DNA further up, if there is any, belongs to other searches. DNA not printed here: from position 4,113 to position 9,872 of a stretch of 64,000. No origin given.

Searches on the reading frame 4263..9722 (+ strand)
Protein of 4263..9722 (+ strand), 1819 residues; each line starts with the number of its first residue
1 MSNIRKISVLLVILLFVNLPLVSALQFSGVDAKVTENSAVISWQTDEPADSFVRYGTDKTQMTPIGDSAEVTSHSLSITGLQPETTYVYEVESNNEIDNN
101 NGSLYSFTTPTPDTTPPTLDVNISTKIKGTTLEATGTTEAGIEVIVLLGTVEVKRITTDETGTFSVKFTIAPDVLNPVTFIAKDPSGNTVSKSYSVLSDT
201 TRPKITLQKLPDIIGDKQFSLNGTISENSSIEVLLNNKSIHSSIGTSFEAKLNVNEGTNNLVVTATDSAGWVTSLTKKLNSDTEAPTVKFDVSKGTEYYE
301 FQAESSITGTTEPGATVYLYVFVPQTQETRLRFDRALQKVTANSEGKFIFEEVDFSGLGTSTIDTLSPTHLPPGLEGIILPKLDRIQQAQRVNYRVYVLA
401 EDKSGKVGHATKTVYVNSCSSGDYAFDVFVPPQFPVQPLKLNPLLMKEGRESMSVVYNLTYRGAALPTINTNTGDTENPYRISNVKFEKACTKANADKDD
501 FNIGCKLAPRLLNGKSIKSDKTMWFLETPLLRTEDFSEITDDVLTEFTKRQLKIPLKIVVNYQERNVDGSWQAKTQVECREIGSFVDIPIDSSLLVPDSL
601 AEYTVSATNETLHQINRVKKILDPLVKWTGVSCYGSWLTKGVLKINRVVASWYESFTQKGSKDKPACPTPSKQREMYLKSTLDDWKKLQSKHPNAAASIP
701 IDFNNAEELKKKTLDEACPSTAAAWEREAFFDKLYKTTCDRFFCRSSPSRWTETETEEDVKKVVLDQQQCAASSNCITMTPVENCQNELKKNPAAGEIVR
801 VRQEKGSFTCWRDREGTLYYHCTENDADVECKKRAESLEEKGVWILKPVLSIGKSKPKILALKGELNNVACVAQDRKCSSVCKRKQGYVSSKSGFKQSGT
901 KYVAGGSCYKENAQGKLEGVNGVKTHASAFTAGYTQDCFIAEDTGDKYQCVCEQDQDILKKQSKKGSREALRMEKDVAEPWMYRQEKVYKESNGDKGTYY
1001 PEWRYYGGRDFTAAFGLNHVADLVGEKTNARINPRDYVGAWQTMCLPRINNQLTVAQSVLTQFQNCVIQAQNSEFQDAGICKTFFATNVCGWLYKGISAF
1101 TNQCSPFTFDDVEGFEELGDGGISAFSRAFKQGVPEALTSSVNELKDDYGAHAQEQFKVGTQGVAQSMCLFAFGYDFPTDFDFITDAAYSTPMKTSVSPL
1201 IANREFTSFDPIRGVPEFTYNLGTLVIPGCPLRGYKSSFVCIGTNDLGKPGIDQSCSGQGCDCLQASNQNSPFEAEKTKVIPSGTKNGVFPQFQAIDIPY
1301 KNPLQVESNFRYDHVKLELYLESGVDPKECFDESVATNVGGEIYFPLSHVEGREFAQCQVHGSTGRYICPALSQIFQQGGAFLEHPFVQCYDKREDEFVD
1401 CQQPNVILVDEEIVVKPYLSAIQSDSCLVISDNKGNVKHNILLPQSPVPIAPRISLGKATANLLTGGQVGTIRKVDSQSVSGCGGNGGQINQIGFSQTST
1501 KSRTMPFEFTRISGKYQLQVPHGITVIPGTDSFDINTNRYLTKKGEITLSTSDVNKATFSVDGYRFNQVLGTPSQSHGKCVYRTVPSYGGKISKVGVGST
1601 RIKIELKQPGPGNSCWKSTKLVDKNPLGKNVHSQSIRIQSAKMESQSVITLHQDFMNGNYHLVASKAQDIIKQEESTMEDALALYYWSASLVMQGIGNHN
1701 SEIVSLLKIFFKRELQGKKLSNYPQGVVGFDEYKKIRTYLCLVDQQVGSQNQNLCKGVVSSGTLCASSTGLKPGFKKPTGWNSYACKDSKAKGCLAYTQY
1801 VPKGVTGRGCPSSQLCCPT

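Call 36: search_protein_families(library=pfam, proteins=[window:4263-9722:+])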
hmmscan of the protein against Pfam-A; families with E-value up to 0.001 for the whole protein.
window:4263-9722:+ (1819 aa): 4 families
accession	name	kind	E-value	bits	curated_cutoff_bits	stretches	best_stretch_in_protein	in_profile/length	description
PF16656.11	Pur_ac_phosph_N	-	7.2e-09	36.5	30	1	35-109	11-93/93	Purple acid Phosphatase, N-terminal domain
PF17936.7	Big_6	-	2.3e-08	34.6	27.6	1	126-193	9-76/83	Bacterial Ig domain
PF09136.16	Glucodextran_B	-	1e-05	25.8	27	1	214-278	14-78/83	Glucodextranase, domain B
PF00041.27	fn3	-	9.5e-05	23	25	1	31-97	7-72/84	Fibronectin type III domain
